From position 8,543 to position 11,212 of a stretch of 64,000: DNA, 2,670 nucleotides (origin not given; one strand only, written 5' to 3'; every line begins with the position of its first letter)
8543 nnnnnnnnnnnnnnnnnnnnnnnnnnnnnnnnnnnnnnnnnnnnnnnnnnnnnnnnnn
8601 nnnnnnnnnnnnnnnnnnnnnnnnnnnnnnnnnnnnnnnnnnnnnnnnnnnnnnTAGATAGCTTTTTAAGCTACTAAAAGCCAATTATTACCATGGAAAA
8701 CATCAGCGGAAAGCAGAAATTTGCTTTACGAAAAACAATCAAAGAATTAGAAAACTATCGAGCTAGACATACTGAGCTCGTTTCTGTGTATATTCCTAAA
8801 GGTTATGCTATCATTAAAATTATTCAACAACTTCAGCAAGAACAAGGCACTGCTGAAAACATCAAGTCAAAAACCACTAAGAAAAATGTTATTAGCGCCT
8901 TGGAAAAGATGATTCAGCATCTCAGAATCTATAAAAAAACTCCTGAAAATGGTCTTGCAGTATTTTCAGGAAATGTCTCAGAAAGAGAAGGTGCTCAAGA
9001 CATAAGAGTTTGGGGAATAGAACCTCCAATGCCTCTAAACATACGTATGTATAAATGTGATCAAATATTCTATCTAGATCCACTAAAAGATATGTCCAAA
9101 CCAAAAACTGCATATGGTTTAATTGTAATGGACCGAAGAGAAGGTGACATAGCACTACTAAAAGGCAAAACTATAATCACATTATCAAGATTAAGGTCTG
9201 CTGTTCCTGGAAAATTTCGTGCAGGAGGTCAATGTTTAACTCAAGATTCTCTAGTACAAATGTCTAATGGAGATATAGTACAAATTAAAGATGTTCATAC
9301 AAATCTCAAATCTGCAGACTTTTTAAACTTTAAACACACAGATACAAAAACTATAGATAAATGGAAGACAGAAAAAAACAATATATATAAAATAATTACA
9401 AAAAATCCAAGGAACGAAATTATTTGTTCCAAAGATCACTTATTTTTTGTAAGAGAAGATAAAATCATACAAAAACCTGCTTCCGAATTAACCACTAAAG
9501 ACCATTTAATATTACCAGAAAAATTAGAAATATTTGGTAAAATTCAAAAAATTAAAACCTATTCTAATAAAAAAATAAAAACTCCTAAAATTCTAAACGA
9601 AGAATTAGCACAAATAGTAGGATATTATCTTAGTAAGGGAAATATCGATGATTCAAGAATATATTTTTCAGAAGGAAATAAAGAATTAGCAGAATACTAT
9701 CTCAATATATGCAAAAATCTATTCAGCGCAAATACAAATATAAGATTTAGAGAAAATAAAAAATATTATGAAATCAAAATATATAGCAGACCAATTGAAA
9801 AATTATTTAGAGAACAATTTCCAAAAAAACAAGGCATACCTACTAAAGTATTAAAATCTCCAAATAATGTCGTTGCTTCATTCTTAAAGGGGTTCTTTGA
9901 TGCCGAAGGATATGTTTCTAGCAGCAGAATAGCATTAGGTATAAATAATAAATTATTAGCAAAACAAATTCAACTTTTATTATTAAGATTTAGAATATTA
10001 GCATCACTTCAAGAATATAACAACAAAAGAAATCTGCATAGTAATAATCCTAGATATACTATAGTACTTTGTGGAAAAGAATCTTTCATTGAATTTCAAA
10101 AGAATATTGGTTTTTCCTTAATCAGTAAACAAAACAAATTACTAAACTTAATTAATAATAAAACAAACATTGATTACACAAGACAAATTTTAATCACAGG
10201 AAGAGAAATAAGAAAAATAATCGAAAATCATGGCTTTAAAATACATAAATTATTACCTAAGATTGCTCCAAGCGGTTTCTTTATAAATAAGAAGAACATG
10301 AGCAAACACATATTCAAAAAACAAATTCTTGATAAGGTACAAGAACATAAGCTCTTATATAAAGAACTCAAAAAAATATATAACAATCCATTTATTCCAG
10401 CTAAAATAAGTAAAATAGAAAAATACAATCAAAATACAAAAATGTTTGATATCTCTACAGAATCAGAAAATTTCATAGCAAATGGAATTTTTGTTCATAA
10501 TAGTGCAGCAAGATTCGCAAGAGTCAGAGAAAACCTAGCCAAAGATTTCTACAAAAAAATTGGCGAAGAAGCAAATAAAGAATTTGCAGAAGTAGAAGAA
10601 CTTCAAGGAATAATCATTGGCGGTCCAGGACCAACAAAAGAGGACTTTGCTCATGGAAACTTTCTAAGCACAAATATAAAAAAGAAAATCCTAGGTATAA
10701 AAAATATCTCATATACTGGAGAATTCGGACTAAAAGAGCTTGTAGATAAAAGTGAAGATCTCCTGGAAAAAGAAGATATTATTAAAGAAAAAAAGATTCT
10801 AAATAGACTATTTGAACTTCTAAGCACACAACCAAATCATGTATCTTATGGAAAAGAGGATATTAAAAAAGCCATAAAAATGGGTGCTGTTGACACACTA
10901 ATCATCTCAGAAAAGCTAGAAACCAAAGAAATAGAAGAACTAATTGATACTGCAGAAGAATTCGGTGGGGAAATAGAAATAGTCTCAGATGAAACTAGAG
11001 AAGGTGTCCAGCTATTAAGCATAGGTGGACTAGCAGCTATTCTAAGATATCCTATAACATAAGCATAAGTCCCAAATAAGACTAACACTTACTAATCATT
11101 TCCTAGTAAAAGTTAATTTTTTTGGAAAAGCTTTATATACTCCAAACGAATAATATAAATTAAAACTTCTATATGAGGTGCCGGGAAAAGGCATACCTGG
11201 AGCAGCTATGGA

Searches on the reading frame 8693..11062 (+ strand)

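Call 53: search_protein_families(library=pfam, proteins=[window:8693-11062:+], max_evalue=0.0001)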
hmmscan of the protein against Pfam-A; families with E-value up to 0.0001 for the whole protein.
window:8693-11062:+ (789 aa): 6 families
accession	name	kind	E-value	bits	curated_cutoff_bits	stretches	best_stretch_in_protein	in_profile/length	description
PF03464.20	eRF1_2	-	7.1e-33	114.2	27.1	2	603-692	41-132/133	eRF1 domain 2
PF03465.20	eRF1_3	-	8e-26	91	25.8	1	696-788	1-106/106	eRF1 domain 3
PF14890.11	Intein_splicing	-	2.3e-20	73.4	35.8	1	195-603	15-155/155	Intein splicing domain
PF03463.20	eRF1_1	-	2.5e-16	60.2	23.8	1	14-134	2-122/123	eRF1 domain 1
PF14528.11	LAGLIDADG_3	-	1.5e-15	57.6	22.5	1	393-473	2-82/82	LAGLIDADG-like domain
PF18854.6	baeRF_family10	-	4.4e-05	24.2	27.1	0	604-652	60-107/143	Bacterial archaeo-eukaryotic release factor family 10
